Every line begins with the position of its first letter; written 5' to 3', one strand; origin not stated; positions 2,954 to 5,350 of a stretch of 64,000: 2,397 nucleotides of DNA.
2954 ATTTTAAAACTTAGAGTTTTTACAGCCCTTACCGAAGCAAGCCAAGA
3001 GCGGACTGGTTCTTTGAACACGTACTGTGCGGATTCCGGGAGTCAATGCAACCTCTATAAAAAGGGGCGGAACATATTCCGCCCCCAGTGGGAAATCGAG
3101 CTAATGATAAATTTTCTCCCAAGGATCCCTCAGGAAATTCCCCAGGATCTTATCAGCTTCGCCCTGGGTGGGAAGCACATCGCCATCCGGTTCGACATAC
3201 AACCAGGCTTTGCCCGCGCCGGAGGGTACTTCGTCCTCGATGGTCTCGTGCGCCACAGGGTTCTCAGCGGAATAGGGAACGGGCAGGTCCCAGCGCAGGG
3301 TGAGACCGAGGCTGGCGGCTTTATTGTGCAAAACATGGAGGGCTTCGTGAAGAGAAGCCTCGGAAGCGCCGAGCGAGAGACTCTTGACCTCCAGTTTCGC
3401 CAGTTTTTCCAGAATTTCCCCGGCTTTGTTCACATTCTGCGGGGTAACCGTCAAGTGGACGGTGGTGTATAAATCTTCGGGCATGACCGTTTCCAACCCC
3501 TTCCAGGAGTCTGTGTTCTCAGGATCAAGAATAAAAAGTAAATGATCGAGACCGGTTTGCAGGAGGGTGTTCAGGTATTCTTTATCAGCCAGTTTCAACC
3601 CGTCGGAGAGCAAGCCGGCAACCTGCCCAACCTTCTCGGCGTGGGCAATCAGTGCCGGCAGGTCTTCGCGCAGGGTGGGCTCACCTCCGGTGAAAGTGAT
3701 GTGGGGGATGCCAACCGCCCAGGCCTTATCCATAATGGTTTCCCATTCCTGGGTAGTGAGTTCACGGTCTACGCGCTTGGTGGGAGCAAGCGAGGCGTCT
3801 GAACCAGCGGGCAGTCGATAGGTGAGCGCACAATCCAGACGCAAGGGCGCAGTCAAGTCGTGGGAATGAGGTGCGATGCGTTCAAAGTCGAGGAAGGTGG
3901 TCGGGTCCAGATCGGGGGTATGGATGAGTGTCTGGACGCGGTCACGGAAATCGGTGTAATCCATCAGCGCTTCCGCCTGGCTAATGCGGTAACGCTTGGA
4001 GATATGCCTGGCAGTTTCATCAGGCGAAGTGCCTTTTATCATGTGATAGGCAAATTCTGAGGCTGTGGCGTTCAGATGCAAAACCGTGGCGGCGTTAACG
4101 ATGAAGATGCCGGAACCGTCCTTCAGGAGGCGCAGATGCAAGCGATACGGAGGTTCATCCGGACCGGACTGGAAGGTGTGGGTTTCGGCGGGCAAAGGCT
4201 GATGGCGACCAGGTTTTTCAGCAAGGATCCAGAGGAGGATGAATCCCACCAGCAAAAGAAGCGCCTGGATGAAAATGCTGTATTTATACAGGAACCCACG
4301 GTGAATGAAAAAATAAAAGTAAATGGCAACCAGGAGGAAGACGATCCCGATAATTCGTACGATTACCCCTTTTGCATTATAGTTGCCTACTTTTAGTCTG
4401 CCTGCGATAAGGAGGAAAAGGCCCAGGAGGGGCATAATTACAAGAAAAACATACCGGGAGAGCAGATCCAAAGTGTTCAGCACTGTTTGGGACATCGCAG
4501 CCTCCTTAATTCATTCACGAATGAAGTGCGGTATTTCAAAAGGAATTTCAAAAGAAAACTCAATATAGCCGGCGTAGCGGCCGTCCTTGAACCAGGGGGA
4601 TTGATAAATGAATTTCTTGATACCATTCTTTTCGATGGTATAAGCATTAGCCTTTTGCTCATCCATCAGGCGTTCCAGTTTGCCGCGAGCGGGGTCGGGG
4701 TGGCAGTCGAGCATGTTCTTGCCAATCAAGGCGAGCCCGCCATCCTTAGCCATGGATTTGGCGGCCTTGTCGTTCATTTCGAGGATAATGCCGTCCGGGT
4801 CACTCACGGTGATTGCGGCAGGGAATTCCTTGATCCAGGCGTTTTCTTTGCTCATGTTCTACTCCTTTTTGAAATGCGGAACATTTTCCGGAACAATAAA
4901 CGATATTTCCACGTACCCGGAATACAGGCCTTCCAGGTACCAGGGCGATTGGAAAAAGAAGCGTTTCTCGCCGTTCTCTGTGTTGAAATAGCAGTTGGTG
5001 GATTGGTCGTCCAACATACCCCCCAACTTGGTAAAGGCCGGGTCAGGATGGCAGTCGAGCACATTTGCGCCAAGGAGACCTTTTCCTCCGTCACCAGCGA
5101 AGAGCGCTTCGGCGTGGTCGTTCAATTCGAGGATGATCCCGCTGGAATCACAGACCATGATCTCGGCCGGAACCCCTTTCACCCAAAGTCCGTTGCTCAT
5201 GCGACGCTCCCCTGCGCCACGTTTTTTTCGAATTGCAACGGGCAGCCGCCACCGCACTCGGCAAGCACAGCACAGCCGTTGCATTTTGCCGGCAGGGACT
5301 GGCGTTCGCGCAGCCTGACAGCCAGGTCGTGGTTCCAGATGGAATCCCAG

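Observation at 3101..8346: Undescribed-looking radical-SAM module: active RRE-rSAM-SPASM enzyme plus an Fe-S-less membrane paralogue bracketing two PAS-like paralogues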

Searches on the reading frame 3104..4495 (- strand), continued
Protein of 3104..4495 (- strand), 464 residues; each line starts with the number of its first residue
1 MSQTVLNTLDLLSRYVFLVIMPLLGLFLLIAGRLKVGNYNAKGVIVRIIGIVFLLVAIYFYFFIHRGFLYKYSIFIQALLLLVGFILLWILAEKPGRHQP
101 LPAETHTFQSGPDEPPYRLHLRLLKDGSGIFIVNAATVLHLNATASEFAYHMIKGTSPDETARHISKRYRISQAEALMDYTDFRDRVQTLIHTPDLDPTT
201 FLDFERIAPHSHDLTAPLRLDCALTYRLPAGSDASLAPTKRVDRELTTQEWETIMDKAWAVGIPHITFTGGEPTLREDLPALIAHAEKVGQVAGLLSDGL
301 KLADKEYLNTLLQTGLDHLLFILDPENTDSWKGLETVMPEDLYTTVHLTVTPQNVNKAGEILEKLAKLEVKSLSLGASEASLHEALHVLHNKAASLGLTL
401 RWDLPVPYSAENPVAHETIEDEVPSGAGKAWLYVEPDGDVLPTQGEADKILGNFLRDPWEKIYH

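Call 39: search_protein_representatives(protein=P0001)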
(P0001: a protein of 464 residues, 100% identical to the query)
Query: 464 residues. Proteins with E-value up to 0.001 (for the whole library): 2018; up to 1e-10: 371; up to 1e-30: 90. The best 150 are listed.
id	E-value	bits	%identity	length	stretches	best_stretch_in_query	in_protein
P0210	8.7e-121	420.4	53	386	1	100-463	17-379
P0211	2.7e-117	408.8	51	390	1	100-463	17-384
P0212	6.5e-106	371.3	51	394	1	95-463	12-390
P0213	2.5e-97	343.1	45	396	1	100-463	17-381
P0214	2.5e-96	339.7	52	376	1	99-387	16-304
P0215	9.1e-94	331.3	52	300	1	166-463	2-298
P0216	1.3e-93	330.8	52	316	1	99-398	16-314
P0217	2.9e-92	326.3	45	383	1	113-462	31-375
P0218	3.1e-89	316.4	44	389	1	99-460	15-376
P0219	5.2e-89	315.6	47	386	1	85-463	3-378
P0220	4.3e-88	312.6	45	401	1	96-463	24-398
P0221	7.8e-86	305.1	43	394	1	113-463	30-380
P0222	7.5e-85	301.9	45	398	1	99-463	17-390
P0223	3.5e-84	299.7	43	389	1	94-458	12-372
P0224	4.3e-83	296.1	46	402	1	111-463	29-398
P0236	1.9e-61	224.7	36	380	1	101-463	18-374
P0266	2.0e-41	158.7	32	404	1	97-463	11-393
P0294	2.4e-33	132.1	32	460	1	117-463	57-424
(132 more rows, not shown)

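Call 41: find_encoding_contigs(protein=P0218, flank=8000, max_places=2)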
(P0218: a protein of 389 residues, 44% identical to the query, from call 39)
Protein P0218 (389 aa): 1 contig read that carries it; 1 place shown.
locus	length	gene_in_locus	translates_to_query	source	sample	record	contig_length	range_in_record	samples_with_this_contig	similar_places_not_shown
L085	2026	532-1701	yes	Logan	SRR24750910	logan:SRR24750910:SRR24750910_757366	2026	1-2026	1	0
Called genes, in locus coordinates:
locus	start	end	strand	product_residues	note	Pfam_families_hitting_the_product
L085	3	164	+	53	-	?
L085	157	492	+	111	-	-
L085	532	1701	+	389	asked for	PF04055:Radical_SAM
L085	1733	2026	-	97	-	?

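Call 42: find_encoding_contigs(protein=P0236, flank=8000, max_places=2)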
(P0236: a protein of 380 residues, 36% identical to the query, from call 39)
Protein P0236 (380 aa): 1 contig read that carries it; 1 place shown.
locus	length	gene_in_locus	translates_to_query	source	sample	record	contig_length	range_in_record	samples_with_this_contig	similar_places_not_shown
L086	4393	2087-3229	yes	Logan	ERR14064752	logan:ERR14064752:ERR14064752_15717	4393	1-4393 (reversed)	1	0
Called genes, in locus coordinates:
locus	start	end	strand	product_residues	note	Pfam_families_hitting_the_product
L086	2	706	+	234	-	?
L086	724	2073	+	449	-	PF04055:Radical_SAM, PF13186:SPASM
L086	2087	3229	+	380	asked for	PF05402:PqqD (weak), PF04055:Radical_SAM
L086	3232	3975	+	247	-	PF13489:Methyltransf_23, PF13847:Methyltransf_31, PF08241:Methyltransf_11, PF13649:Methyltransf_25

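Call 61: find_encoding_contigs(protein=P0266, flank=8000, max_places=2)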
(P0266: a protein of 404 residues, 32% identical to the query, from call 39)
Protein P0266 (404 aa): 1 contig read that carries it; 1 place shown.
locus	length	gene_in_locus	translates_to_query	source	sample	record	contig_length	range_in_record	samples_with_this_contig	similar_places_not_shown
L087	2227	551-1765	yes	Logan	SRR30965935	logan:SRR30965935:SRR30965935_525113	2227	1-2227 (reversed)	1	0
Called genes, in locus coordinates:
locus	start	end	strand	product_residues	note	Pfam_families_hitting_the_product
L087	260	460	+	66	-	-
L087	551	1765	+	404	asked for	PF04055:Radical_SAM, PF13186:SPASM (weak)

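Call 62: find_encoding_contigs(protein=P0294, flank=8000, max_places=2)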
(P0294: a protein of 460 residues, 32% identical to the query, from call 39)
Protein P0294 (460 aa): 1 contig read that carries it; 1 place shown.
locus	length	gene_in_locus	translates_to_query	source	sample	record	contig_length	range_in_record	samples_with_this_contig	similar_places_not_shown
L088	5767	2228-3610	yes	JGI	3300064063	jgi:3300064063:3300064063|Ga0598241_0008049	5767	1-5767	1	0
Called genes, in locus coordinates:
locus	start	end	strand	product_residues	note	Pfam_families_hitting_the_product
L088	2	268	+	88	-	?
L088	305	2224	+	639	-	-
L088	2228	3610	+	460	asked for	PF04055:Radical_SAM, PF13186:SPASM (weak)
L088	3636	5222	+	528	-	PF22848:ASD1_dom, PF06964:Alpha-L-AF_C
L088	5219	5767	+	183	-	?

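Call 69: predict_structure(alignment_id=A1)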
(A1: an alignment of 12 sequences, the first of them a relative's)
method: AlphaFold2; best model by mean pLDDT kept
length: 464 residues; sequences in the alignment: 12
mean_pLDDT: 56.9   pTM: 0.40
mean pLDDT of the five models: 56.9, 55.2, 53.4, 51.2, 47.8
residues with pLDDT >= 90: 9; 70-90: 176; 50-70: 97; < 50: 182
segments of 3 or more residues with pLDDT < 50: 94-146, 189-244, 270-275, 402-464
pLDDT, mean of each block of 10 residues (from residue 1): 71 75 82 68 77 78 62 69 73 43 29 27 25 27 48 64 68 71 55 34 27 28 30 39 51 61 54 56 78 67 83 80 82 88 79 85 91 70 76 81 43 28 23 23 30 30 30
secondary structure, 60 per line:
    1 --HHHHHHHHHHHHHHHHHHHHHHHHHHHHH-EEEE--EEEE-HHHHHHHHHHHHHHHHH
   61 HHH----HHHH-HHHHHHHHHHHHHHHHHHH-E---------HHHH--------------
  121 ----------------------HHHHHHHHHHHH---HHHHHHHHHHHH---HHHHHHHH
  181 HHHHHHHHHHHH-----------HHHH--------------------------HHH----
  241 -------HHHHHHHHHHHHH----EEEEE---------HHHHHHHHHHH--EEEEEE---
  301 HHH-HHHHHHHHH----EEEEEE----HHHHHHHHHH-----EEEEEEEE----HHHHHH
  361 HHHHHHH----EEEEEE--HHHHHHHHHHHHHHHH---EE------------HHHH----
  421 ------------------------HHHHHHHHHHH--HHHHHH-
elements in order: H3-31 E33-36 E39-42 H44-63 H68-71 H73-91 H103-106 H143-154 H158-169 H173-192 H204-207 H248-260 E265-269 H279-289 E292-297 H305-313 E318-323 H328-337 E343-350 H355-367 E372-377 H380-395 H413-416 H445-455 H458-463
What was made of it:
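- On RRE-dependent radical-SAM/SPASM peptide maturases (superfamily level): The beta-strands were not modelled with confidence by AF2 (call 69).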

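Call 71: search_solved_structures(query=A1, max_evalue=0.1, show_alignments=1)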
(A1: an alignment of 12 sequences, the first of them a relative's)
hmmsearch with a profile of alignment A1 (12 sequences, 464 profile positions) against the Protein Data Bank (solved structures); distinct sequences matched with E-value up to 0.1: 8.
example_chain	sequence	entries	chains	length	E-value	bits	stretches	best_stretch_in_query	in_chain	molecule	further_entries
6c8v_A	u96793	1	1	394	1.6e-10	43.3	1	210-329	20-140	Coenzyme PQQ synthesis protein E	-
7tol_A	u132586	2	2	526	2.9e-08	35.9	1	264-321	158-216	glycerol dibiphytanyl glycerol tetraether - macrocyclic archaeol synthase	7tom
7vob_C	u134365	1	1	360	0.00017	23.4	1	248-329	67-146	Cytosylglucuronate decarboxylase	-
7voc_C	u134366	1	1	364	0.00017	23.4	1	248-329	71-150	Cytosylglucuronate decarboxylase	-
2fb2_A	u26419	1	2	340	0.00018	23.3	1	247-334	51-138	Molybdenum cofactor biosynthesis protein A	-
1tv7_A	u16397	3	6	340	0.00018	23.3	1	247-334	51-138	Molybdenum cofactor biosynthesis protein A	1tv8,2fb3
6efn_A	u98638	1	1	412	0.00089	21.1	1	239-306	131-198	Sporulation killing factor maturation protein SkfB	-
8wm2_A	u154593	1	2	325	0.0021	19.8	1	254-326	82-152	Fe-S radical SAM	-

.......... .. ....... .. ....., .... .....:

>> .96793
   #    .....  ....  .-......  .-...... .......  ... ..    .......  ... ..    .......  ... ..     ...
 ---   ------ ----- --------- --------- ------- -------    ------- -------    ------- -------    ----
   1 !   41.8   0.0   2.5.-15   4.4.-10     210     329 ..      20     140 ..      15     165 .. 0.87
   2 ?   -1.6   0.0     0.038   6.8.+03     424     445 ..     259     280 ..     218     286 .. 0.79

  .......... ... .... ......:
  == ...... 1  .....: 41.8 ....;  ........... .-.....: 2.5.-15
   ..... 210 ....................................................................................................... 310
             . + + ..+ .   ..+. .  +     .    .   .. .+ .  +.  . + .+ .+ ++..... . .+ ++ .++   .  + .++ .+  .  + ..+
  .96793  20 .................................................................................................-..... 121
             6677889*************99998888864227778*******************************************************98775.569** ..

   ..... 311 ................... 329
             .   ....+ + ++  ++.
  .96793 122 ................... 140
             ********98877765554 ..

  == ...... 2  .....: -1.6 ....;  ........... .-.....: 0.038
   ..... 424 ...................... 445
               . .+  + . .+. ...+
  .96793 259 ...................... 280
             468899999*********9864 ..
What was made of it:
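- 3101..4495 (-): E: catalytically dead paralogue of B (464 aa). It has three TM helices (residues ~16-92), an RRE-like domain, a radical-SAM-fold core in which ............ replaces CX3CX2C, and a truncated SPASM region without cysteines. Profile search of the PDB in call 71.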

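Call 72: fold_search(model_id=the predicted structure, library=pdb)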
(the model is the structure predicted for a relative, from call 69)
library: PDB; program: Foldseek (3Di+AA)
matches with E <= 10: 1224; with E <= 0.001: 11
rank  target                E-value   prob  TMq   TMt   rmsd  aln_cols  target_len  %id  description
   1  6c8v                  3.8e-06  1.00  0.31  0.44   2.9       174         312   21  X-ray structure of PqqE from Methylobacterium extorquens (released 2018-02-14)
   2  6efn                  1.1e-05  1.00  0.32  0.39  16.3       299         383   16  Structure of a RiPP maturase, SkfB (released 2018-10-24)
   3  7vob                  1.9e-05  1.00  0.29  0.40   4.2       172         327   18  The crystal structure of a Radical SAM Enzyme BlsE involved in the Biosynthesis of Blasticidin S (released 2022-05-04)
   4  7tol                  1.5e-04  1.00  0.26  0.24   4.0       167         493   22  X-ray crystal structure of glycerol dibiphytanyl glycerol tetraether - macrocyclic archaeol synthase (GDGT-MAS) from Met (released 2022-08-31)
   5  8wm2_A                2.4e-04  1.00  0.30  0.45   2.8       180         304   18  Crystal structure of AbmM (released 2024-10-09)
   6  7tom                  3.9e-04  1.00  0.25  0.24   4.2       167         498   23  X-ray crystal structure of glycerol dibiphytanyl glycerol tetraether - macrocyclic archaeol synthase (GDGT-MAS) from Met (released 2022-08-31)
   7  1tv7_B                4.3e-04  1.00  0.25  0.35   2.7       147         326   24  Structure of the S-adenosylmethionine dependent Enzyme MoaA (released 2004-08-31)
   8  8hzv_A                4.6e-04  1.00  0.29  0.28   3.5       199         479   17  The crystal structure of a Radical SAM Enzyme DesII (released 2024-07-10)
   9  7bi7_B                6.0e-04  1.00  0.29  0.47   5.3       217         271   13  An Unexpected P-Cluster like Intermediate En Route to the Nitrogenase FeMo-co (released 2021-03-10)
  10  8hzv_C                7.1e-04  1.00  0.30  0.29  14.5       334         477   15  The crystal structure of a Radical SAM Enzyme DesII (released 2024-07-10)
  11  8hzv_B                7.5e-04  1.00  0.29  0.29   3.2       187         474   18  The crystal structure of a Radical SAM Enzyme DesII (released 2024-07-10)
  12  8hzv_D                1.1e-03  1.00  0.29  0.28   3.6       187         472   18  The crystal structure of a Radical SAM Enzyme DesII (released 2024-07-10)
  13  8kc8                  1.1e-03  1.00  0.21  0.36   7.0       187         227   17  De novo design protein -T11 (released 2024-08-07)
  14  8wm2_B                1.2e-03  1.00  0.30  0.46   3.0       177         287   17  Crystal structure of AbmM (released 2024-10-09)
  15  8vpo                  1.4e-03  1.00  0.29  0.30   3.8       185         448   11  X-Ray Crystal Structure of TigE from Paramaledivibacter caminithermalis (released 2024-02-07)
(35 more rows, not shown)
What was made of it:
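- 3101..4495 (-): The AF2 core has pLDDT 70-90, and its best Foldseek matches are PqqE, SkfB and BlsE (calls 69, 72).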

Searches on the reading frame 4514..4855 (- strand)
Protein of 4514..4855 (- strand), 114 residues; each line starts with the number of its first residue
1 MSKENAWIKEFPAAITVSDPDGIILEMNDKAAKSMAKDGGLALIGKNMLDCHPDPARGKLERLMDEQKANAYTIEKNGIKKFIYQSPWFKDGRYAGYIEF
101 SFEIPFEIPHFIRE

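Call 7: search_protein_families(library=pfam, max_evalue=0.01, proteins=[window:4514-4855:-])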
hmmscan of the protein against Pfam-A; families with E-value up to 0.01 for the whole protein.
seq(114 aa): 3 families
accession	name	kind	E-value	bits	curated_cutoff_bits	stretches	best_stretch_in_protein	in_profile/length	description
PF08448.16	PAS_4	-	1.5e-05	25.6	23.1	1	11-66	4-58/110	PAS fold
PF13426.13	PAS_9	-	0.0045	17.7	27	1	12-76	1-65/103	PAS domain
PF00989.32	PAS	-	0.0058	17.1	22.6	1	11-67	10-70/113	PAS fold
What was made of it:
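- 4511..4855 (-): D: PAS-like protein 2 (114 aa) with an invariant Cys-His-(Pro) motif; accessory. PAS_4 at 25.6 bits against a cut-off of 23.1 (call 7).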

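Call 8: search_protein_families(library=ncbifam, max_evalue=0.01, proteins=[window:4514-4855:-])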
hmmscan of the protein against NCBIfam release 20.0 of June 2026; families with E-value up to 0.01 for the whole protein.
seq(114 aa): 1 family
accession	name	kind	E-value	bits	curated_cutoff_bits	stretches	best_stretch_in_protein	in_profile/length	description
TIGR00229.1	sensory_box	domain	0.0046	17.1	22.9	0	8-69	11-71/126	PAS domain S-box protein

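Call 19: search_solved_structures(query=window:4514-4855:-, max_evalue=1, show_alignments=2)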
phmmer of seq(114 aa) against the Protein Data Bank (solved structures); distinct sequences matched with E-value up to 1: 1.
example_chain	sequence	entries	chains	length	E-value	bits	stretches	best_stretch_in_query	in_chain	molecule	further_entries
2qkp_A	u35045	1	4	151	0.35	14.2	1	5-100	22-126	Uncharacterized protein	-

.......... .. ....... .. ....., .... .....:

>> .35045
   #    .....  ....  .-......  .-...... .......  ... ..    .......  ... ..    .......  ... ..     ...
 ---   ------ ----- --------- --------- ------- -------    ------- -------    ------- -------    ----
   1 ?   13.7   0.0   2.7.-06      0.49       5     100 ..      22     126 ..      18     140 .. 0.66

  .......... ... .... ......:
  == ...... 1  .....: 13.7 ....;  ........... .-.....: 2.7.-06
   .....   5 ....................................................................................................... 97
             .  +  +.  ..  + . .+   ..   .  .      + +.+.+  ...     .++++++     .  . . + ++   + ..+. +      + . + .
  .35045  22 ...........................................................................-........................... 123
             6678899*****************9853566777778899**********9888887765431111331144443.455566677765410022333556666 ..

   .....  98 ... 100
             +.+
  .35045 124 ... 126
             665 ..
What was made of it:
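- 4511..4855 (-): Weak match to PDB 2qkp that shares the CHP motif (call 19).
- Tried and rejected: The only hit was weak, 2qkp at E = 0.35 (call 19).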

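Call 53: search_protein_families(library=pfam, max_evalue=10, proteins=[window:4514-4855:-])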
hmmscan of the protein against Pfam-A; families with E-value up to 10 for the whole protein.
seq(114 aa): 5 families
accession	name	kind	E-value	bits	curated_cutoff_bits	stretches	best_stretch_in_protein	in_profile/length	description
PF08448.16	PAS_4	-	1.5e-05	25.6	23.1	1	11-66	4-58/110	PAS fold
PF13426.13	PAS_9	-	0.0045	17.7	27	1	12-76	1-65/103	PAS domain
PF00989.32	PAS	-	0.0058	17.1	22.6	1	11-67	10-70/113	PAS fold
PF24820.1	Diguanyl_cycl_sensor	-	0.014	15.8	28.1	1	9-71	3-64/109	Diguanylate cyclase-like sensor domain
PF20422.3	DHR-2_Lobe_B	-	0.056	14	26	1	68-97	33-61/77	DHR-2, Lobe B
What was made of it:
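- On DUF2207 (PF09972): There is no hit for full-length A, for the ectodomain alone or for the cytoplasmic part alone, even at E <= 10 (calls 7, 53).
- Checked: D passes the PAS_4 gathering score (25.6 against 23.1); C does not (calls 7, 53).
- They are folded PAS domains, not leader-core peptides (calls 7, 53).
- Tried and rejected: Pfam and NCBIfam scans of all six proteins placed none of them in a curated specific family (calls 7, 8, 53).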

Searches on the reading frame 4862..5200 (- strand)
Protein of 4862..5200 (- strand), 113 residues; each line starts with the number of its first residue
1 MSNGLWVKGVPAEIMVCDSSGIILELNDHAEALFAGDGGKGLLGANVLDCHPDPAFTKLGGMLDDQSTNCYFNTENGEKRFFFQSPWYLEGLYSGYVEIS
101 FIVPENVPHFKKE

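Call 7: search_protein_families(library=pfam, max_evalue=0.01, proteins=[window:4862-5200:-])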
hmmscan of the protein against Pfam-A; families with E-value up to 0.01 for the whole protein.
seq(113 aa): 0 families

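Call 8: search_protein_families(library=ncbifam, max_evalue=0.01, proteins=[window:4862-5200:-])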
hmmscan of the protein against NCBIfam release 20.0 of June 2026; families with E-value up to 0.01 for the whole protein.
seq(113 aa): 0 families

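Call 53: search_protein_families(library=pfam, max_evalue=10, proteins=[window:4862-5200:-])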
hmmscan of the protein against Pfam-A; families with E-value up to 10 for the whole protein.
seq(113 aa): 1 family
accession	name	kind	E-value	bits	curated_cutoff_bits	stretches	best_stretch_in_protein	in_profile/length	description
PF13426.13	PAS_9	-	0.18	12.5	27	1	14-68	4-58/103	PAS domain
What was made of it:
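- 4859..5200 (-): C: PAS-like protein 1 (113 aa); accessory. Only a weak PAS_9 hit (call 53).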
